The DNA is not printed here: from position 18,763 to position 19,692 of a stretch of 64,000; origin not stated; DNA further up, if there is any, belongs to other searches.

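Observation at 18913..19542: Mini CFeSP/HgcA-like Fe-S protein sitting between hypD and hypE in a hyp cluster that lacks hypC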

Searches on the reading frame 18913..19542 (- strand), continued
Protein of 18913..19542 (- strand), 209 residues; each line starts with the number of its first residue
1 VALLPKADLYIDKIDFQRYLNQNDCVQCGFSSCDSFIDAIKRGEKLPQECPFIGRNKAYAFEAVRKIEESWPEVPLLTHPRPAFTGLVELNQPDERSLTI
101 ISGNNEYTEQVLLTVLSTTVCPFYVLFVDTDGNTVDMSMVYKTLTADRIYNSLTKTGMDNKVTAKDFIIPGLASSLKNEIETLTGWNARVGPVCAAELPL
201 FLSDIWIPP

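Call 28: fold_search(model_id=the predicted structure, library=pdb)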
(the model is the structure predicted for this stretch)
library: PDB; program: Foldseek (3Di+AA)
matches with E <= 10: 1158; with E <= 0.001: 6
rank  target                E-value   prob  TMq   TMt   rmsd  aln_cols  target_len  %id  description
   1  4c1n_G                3.7e-11  1.00  0.57  0.28  18.4       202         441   20  Corrinoid protein reactivation complex with activator (released 2014-08-13)
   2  2ycl_A                5.5e-11  1.00  0.58  0.28  14.2       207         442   19  complete structure of the corrinoid,iron-sulfur protein including the N-terminal domain with a 4Fe-4S cluster (released 2011-06-08)
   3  2h9a_A                7.8e-10  1.00  0.57  0.32  13.8       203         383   19  Corrinoid Iron-Sulfur Protein (released 2006-09-26)
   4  4djd_C                1.9e-09  1.00  0.56  0.27   1.4       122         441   33  Crystal structure of folate-free corrinoid iron-sulfur protein (CFeSP) in complex with its methyltransferase (MeTr) (released 2012-03-14)
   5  9fzy_F                2.0e-08  1.00  0.54  0.26   2.0       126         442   25  Structure of carbon monoxide dehydrogenase/acetyl-CoA synthase (CODH/ACS) in complex with corrinoid iron-sulfur protei (released 2025-02-05)
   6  9a0b_A                1.2e-06  1.00  0.51  0.33   3.3       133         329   25  Structure determination of the HgcAB complex using metagenome sequence data, coevolution analysis, and ab initio struc (released 2020-06-12)
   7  3gdw_A                5.8e-03  0.97  0.33  0.46   5.9       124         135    9  Crystal structure of sigma-54 interaction domain protein from Enterococcus faecalis (released 2009-03-10)
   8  9cg1                  7.5e-03  0.96  0.38  0.20  10.7       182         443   12  DUF512 protein from Clostridium sporogenes (released 2025-03-05)
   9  3dnm_D                7.5e-03  0.33  0.24  0.19  13.9       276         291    8  Crystal Structure Hormone-Sensitive Lipase from a Metagenome Library (released 2009-01-13)
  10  4ccy_A                1.0e-02  0.84  0.32  0.25  12.1       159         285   11  Crystal structure of carboxylesterase CesB (YbfK) from Bacillus subtilis (released 2014-01-22)
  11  3gx1_B                1.1e-02  0.85  0.28  0.41   5.9       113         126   11  Crystal structure of a domain of lin1832 from Listeria innocua (released 2009-04-21)
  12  3gdw_B                1.3e-02  0.77  0.29  0.39   6.6       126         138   10  Crystal structure of sigma-54 interaction domain protein from Enterococcus faecalis (released 2009-03-10)
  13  9aza                  1.7e-02  0.28  0.27  0.16  15.7       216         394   10  Crystal structure of LolTv4 (released 2024-07-17)
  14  8ilt_B                2.4e-02  0.75  0.26  0.22   5.8        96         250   11  Crystal structure of Est30 (released 2024-03-06)
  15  3lcr_B                2.4e-02  0.15  0.21  0.17  15.8       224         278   11  Thioesterase from Tautomycetin Biosynthhetic Pathway (released 2010-08-18)
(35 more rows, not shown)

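Call 37: search_solved_structures(query=A1, max_evalue=0.01, show_alignments=5)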
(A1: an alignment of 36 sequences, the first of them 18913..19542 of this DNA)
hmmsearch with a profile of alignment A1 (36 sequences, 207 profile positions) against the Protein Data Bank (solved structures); distinct sequences matched with E-value up to 0.01: 4.
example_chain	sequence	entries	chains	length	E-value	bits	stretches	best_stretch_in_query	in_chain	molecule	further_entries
2h9a_A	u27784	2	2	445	1.1e-34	123.2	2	75-204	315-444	Carbon monoxide dehydrogenase corrinoid/iron-sulfur protein, gamma subunit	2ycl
4c1n_A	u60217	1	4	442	2.3e-34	122.1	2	75-203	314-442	CARBON MONOXIDE DEHYDROGENASE CORRINOID/IRON-SULFUR PROTEIN, GAMMA SUBUNIT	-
4djd_C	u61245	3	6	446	5.2e-34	121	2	73-190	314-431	Corrinoid/iron-sulfur protein large subunit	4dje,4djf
9fzy_F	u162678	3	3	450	3e-25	92.4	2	75-187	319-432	Corrinoid iron-sulfur protein large subunit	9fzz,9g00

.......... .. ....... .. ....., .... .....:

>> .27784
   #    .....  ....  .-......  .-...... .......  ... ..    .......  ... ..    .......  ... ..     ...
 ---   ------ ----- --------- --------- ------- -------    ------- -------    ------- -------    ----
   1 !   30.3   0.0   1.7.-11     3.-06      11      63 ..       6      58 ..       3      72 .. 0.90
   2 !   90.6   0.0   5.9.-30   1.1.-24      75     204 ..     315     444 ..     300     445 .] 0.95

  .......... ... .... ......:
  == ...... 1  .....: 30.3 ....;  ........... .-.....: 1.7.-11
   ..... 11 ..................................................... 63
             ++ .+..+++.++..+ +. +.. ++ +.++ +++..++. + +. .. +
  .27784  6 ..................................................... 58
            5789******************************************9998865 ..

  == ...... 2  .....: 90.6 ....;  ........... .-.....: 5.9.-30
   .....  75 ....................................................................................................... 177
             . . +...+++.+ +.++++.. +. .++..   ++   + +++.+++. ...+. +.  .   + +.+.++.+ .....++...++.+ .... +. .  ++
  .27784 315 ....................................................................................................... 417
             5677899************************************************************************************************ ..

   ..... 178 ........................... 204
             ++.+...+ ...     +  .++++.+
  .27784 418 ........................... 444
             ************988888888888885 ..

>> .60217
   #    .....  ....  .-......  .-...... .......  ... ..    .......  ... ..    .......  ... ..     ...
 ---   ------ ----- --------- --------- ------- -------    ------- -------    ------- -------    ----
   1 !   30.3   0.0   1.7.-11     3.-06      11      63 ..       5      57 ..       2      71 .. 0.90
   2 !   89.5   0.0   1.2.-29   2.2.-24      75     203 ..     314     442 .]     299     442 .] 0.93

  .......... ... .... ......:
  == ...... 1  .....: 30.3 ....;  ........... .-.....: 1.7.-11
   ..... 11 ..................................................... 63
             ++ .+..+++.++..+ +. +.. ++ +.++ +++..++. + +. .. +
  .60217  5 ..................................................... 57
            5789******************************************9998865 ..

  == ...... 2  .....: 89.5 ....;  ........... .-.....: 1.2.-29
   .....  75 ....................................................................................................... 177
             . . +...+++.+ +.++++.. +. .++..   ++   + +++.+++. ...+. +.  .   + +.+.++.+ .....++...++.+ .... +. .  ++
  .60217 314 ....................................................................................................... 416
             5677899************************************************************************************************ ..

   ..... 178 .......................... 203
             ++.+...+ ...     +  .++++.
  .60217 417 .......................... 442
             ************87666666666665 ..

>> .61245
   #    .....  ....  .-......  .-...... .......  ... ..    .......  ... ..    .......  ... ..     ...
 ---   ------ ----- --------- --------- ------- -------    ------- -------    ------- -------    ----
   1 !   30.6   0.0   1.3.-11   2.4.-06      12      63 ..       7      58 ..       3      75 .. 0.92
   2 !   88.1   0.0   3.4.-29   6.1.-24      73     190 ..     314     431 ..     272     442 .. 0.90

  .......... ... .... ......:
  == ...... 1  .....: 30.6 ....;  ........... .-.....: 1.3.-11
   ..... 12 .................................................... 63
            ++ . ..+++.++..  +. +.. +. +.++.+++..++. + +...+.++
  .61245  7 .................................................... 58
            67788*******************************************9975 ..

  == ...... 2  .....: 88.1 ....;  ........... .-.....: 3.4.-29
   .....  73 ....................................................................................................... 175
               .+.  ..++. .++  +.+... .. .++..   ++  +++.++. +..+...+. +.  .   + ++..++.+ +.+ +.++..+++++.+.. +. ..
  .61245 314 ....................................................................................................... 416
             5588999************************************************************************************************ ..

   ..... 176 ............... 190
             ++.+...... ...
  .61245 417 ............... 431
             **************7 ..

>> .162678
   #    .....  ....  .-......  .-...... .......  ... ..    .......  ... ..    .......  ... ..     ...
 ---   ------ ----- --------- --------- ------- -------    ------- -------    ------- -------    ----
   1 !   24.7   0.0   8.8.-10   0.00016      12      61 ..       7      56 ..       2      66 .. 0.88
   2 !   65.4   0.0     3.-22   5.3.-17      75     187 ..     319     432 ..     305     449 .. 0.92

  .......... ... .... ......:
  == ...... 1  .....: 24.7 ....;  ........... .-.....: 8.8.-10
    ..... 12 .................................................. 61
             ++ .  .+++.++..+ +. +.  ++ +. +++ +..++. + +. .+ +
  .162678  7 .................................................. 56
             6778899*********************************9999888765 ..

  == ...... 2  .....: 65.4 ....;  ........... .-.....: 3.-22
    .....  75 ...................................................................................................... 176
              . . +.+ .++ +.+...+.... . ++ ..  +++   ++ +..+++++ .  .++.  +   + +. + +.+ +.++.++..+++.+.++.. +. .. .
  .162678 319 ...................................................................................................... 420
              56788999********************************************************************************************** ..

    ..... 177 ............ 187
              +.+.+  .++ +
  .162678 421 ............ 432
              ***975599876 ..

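Call 41: find_encoding_contigs(protein=P0299, flank=6000, max_places=1)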
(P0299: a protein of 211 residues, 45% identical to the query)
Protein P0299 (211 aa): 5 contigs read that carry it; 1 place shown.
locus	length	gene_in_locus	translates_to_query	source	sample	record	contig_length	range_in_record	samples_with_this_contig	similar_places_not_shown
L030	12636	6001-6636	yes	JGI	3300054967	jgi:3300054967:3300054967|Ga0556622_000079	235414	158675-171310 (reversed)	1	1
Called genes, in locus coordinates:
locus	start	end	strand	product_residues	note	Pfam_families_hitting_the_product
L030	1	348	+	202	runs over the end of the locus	PF01300:Sua5_yciO_yrdC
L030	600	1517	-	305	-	PF00574:CLP_protease (faint), PF25145:NfeD1b_N (weak), PF01343:Peptidase_S49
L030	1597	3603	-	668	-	PF17092:PCB_OB (faint), PF00575:S1, PF00575:S1, PF23459:S1_RRP5, PF00575:S1, PF21710:Spt6_S1, PF23459:S1_RRP5 (weak), PF00575:S1, +1 more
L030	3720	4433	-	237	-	PF02224:Cytidylate_kin, PF13189:Cytidylate_kin2, PF13238:AAA_18 (weak), PF13671:AAA_33 (faint), PF01202:SKI (faint), PF13207:AAA_17 (faint)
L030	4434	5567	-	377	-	PF00155:Aminotran_1_2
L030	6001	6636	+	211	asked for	PF03599:CdhD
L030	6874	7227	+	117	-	PF00072:Response_reg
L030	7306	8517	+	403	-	PF00483:NTP_transferase, PF24894:Hexapep_GlmU, PF25084:LbH_EIF2B, PF25247:LbH_GLGC (faint)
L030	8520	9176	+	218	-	PF00300:His_Phos_1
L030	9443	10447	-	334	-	PF04055:Radical_SAM, PF13186:SPASM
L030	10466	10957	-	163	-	PF01144:CoA_trans (weak)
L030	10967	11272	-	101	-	PF01144:CoA_trans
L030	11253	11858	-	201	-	PF00293:NUDIX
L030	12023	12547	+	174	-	PF09537:DUF2383 (faint), PF02915:Rubrerythrin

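Call 42: find_encoding_contigs(protein=P0291, flank=6000, max_places=1)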
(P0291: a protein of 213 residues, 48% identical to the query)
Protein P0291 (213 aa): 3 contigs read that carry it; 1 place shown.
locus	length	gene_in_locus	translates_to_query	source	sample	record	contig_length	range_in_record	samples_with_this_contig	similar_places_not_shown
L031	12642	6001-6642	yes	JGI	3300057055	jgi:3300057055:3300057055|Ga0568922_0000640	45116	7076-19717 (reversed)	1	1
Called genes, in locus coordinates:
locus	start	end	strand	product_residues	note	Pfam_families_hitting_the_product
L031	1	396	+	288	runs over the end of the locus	-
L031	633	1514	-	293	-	PF00574:CLP_protease (faint), PF25145:NfeD1b_N (weak), PF01343:Peptidase_S49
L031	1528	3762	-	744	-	PF00575:S1, PF13509:S1_2 (faint), PF00575:S1, PF23459:S1_RRP5 (weak), PF00575:S1, PF21710:Spt6_S1 (weak), PF23459:S1_RRP5 (weak), PF00575:S1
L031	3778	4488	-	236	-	PF02224:Cytidylate_kin, PF13189:Cytidylate_kin2 (faint), PF13238:AAA_18 (faint), PF13207:AAA_17 (weak)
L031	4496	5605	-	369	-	PF00155:Aminotran_1_2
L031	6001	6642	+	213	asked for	PF03599:CdhD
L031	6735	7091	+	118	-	PF00072:Response_reg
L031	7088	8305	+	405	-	PF00483:NTP_transferase, PF25084:LbH_EIF2B, PF24894:Hexapep_GlmU, PF25247:LbH_GLGC (faint)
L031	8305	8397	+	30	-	-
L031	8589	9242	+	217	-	PF00300:His_Phos_1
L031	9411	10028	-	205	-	PF00293:NUDIX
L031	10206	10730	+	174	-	PF09537:DUF2383 (weak), PF02915:Rubrerythrin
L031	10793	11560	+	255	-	PF23023:Anti-Pycsar_Apyc1, PF00753:Lactamase_B, PF12706:Lactamase_B_2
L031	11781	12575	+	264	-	PF13189:Cytidylate_kin2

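Call 43: find_encoding_contigs(protein=P0289, flank=6000, max_places=2)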
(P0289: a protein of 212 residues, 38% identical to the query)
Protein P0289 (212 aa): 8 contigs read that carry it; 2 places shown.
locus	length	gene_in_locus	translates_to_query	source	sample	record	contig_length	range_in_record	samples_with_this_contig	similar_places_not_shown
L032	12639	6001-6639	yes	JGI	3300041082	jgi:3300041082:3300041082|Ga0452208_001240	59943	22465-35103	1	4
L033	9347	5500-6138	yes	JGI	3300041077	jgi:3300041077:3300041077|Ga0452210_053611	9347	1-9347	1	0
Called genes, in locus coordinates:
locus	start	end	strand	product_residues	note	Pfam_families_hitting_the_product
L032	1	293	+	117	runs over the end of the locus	PF12838:Fer4_7 (faint), PF00037:Fer4, PF12797:Fer4_2 (weak), PF12837:Fer4_6 (weak), PF13237:Fer4_10 (weak), PF13484:Fer4_16 (weak)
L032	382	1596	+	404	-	PF01855:POR_N, PF02780:Transketolase_C, PF17147:PFOR_II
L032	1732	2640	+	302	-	PF02775:TPP_enzyme_C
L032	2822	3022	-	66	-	PF00313:CSD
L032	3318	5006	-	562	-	PF07992:Pyr_redox_2, PF13738:Pyr_redox_3 (weak), PF00070:Pyr_redox, PF02852:Pyr_redox_dim, PF00581:Rhodanese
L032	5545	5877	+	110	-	PF07238:PilZ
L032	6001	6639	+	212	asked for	PF04060:FeS (weak), PF03599:CdhD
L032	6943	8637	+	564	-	PF05960:DUF885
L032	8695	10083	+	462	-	-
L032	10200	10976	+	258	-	PF01209:Ubie_methyltran, PF13489:Methyltransf_23 (weak), PF13847:Methyltransf_31, PF08241:Methyltransf_11, PF08242:Methyltransf_12 (faint), PF13649:Methyltransf_25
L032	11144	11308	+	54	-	PF09723:Zn_ribbon_8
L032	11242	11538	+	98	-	-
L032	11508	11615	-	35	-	-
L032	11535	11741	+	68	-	-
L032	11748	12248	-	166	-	PF08534:Redoxin, PF00578:AhpC-TSA, PF00085:Thioredoxin, PF13098:Thioredoxin_2, PF13905:Thioredoxin_8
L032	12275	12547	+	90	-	-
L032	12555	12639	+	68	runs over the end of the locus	-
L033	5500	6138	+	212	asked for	PF04060:FeS (weak), PF03599:CdhD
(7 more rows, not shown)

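Call 44: search_protein_families(library=ncbifam, proteins=[L030:4434-5567:-, L030:6874-7227:+, L030:7306-8517:+, L030:8520-9176:+, L025:7119-7994:+, L032:6943-8637:+, L032:5545-5877:+], max_evalue=1e-10)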
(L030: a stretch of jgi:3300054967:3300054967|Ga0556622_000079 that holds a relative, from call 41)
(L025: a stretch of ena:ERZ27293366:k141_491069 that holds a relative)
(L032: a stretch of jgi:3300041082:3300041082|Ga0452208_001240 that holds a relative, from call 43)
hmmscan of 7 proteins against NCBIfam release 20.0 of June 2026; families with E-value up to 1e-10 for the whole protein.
L030:4434-5567:- (377 aa): 52 families (the best 25 are shown)
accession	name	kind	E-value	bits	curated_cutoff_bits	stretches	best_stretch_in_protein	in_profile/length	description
TIGR01141.1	hisC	equivalog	2.7e-100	335.6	276.55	1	19-371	2-348/349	histidinol-phosphate transaminase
NF003496.0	PRK05166.1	equivalog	1.2e-89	300.7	540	1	12-373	5-370/373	histidinol-phosphate transaminase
NF002878.0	PRK03321.1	subfamily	1.4e-86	290.4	374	1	16-372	4-348/352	histidinol-phosphate transaminase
NF006014.0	PRK08153.1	equivalog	8.9e-67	225.5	510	1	34-373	24-364/370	pyridoxal phosphate-dependent aminotransferase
NF002877.0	PRK03317.1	equivalog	1.4e-60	205.1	409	1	45-373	33-367/374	histidinol-phosphate transaminase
TIGR01140.1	L_thr_O3P_dcar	equivalog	2e-57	194.8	290.55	1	43-369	17-330/331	threonine-phosphate decarboxylase CobD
NF006580.0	PRK09105.1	subfamily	1.4e-55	188.7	444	1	29-373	37-371/375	pyridoxal phosphate-dependent aminotransferase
NF002726.0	PRK02610.1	equivalog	7.9e-51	173.1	391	1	15-373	3-369/374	histidinol-phosphate transaminase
NF051461.1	pyoverd_PtaA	equivalog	7.9e-47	159.7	500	1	43-370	34-357/359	pyoverdine biosynthesis transaminase PtaA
NF041364.1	GntC_guanitoxin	equivalog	6.6e-38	130.5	415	1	67-372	25-353/356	guanitoxin biosynthesis PLP-dependent (S)-gamma-hydroxy-L-arginine cyclodehydratase GntC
NF005915.1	PRK07908.1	equivalog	3.4e-31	108.8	360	1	48-369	17-331/332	Rv2231c family histidinol phosphate aminotransferase CobC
NF006225.0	PRK08354.1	equivalog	1e-29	103.9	288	1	81-372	49-315/318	putative aminotransferase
NF004870.0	PRK06225.1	equivalog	1.6e-26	92.9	351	1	39-341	24-338/380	pyridoxal phosphate-dependent aminotransferase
NF053748.1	bifunc_CobBC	exception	3.6e-26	91.8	950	1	48-369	485-796/797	bifunctional hydrogenobyrinic acid a,c-diamide synthase/histidinol phosphate aminotransferase CobBC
NF005305.0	PRK06836.1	equivalog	1.3e-25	90.5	376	1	91-360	94-377/396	pyridoxal phosphate-dependent aminotransferase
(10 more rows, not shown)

L030:6874-7227:+ (117 aa): 60 families (the best 25 are shown)
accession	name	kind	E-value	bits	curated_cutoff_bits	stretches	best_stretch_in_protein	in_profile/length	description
NF008469.0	PRK11361.1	equivalog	4.1e-25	88.4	714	1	2-112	5-117/461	acetoacetate metabolism transcriptional regulator AtoC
TIGR01818.1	ntrC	equivalog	1.7e-21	76.6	558.6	1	4-111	1-110/463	nitrogen regulation protein NR(I)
NF045944.1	ResRegRpaBCyano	equivalog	4.8e-21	75.2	330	1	5-114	1-111/229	response regulator transcription factor RpaB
NF007005.1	PRK09468.1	equivalog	1.3e-19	70.6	331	1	2-114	4-118/237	osmolarity response regulator transcription factor OmpR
NF040534.1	resp_reg_YycF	equivalog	1.6e-19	70.1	340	1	2-112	1-112/231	response regulator YycF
NF007135.0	PRK09581.1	equivalog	1.3e-18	67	474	1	3-115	4-120/457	PleD family two-component system response regulator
NF033120.0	vanR_FM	exception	1.8e-18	67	460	1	3-112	5-115/231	vancomycin resistance response regulator transcription factor, VanR-F/VanR-M family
TIGR02154.1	PhoB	equivalog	2e-18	66.6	296.2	1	2-114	3-119/226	phosphate regulon transcriptional regulator PhoB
NF033117.2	vanR_ACDEGLN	exception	3.3e-18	66.1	350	1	4-113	1-111/226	VanR-ABDEGLN family response regulator transcription factor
TIGR01387.1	cztR_silR_copR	subfamily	7.9e-18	64.9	279.2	1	4-114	1-113/218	heavy metal response regulator transcription factor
NF040689.1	MtrAB_MtrA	equivalog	8.8e-18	64.4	300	1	4-112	1-110/219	MtrAB system response regulator MtrA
NF041733.1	resp_reg_CseB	equivalog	1.3e-17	64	350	1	3-114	2-114/228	two-component system response regulator CseB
NF011695.0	PRK15115.1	equivalog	1.6e-17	63.5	763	1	3-87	8-92/445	two-component system response regulator GlrR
NF008034.0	PRK10766.1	equivalog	2.7e-17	63.1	275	1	2-115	3-117/231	two-component system response regulator TorR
NF045505.1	RR_RssB_Pseudo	equivalog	3.1e-17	62.7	700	1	3-111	7-118/394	two-component system response regulator RssB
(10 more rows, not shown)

L030:7306-8517:+ (403 aa): 10 families
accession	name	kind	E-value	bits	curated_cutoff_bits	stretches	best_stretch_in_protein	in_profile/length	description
NF001947.0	PRK00725.1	subfamily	1.7e-148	494.9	470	1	6-398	16-417/426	glucose-1-phosphate adenylyltransferase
NF002023.0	PRK00844.1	subfamily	1.6e-146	488.3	458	1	4-399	4-406/408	glucose-1-phosphate adenylyltransferase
TIGR02091.1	glgC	equivalog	1.4e-134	448.8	424.9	1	9-375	3-363/364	glucose-1-phosphate adenylyltransferase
NF003670.0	PRK05293.1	equivalog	1.3e-108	363.3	470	1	5-385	3-366/382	glucose-1-phosphate adenylyltransferase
NF002772.0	PRK02862.1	equivalog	2e-93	313.4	537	2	5-184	2-181/429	glucose-1-phosphate adenylyltransferase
TIGR02092.1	glgD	equivalog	2.5e-45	155.1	236.6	1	6-372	2-352/370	glucose-1-phosphate adenylyltransferase subunit GlgD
NF052502.1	man1P_GTase_Rv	exception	1.4e-30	106.3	440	1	9-369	3-325/352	mannose-1-phosphate guanylyltransferase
TIGR03992.1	Arch_glmU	subfamily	4.9e-21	75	292.1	1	8-369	2-311/393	bifunctional sugar-1-phosphate nucleotidylyltransferase/acetyltransferase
NF041313.1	UDPGP_AglF_Halo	equivalog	1e-13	51.3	400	0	111-205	88-175/234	UTP--glucose-1-phosphate uridylyltransferase AglF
TIGR01208.1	rmlA_long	equivalog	1.1e-12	47.5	320.25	0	9-272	2-235/353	glucose-1-phosphate thymidylyltransferase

L030:8520-9176:+ (218 aa): 12 families
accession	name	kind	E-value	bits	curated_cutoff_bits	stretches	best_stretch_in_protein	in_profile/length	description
TIGR03162.1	ribazole_cobC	equivalog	3e-47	160.3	162.9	1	17-194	1-175/176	alpha-ribazole phosphatase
NF005567.0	PRK07238.1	equivalog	7.5e-38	130.8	326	1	9-208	172-372/378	bifunctional RNase H/acid phosphatase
NF045917.1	PhserinePhPspA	equivalog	7e-27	94.5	350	1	16-195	3-182/211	phosphoserine phosphatase PspA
NF011580.0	PRK15004.1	equivalog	1.2e-26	94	250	1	16-209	2-195/203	adenosylcobalamin/alpha-ribazole phosphatase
TIGR03848.1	MSMEG_4193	subfamily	2.1e-25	89.4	203.85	1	18-208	3-197/204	MSMEG_4193 family putative phosphomutase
NF009994.0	PRK13463.1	equivalog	1.2e-21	77.4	277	1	15-183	3-171/203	phosphoserine phosphatase 1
NF002901.0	PRK03482.1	equivalog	2.3e-17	63.4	261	1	17-198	4-185/215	2,3-diphosphoglycerate-dependent phosphoglycerate mutase GpmB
NF002217.0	PRK01112.1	equivalog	3.1e-12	46.3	320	0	93-188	109-206/228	2,3-bisphosphoglycerate-dependent phosphoglycerate mutase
NF002339.0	PRK01295.1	equivalog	3e-11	43.1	316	1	16-190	4-185/206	2,3-bisphosphoglycerate-dependent phosphoglycerate mutase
NF009993.0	PRK13462.1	equivalog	3.2e-11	43.3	226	1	12-188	3-172/203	acid phosphatase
TIGR01258.1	pgm_1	subfamily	6.4e-11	42.1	81.7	0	16-114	2-105/245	2,3-bisphosphoglycerate-dependent phosphoglycerate mutase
NF010713.0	PRK14115.1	equivalog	7.1e-11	41.9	305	0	16-115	3-107/248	2,3-diphosphoglycerate-dependent phosphoglycerate mutase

L025:7119-7994:+ (291 aa): 2 families
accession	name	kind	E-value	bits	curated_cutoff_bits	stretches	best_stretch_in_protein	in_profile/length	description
TIGR00070.1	hisG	equivalog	1.9e-54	184.3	75.75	1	5-189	1-183/183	ATP phosphoribosyltransferase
TIGR03455.1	HisG_C-term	equivalog_domain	5.3e-31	106.7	40.05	1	190-290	1-100/100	ATP phosphoribosyltransferase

L032:6943-8637:+ (564 aa): 0 families

L032:5545-5877:+ (110 aa): 1 family
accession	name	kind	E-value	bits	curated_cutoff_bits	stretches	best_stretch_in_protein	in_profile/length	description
TIGR02266.1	gmx_TIGR02266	paralog_domain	1.2e-11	44.6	68.7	1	21-104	13-95/96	TIGR02266 family protein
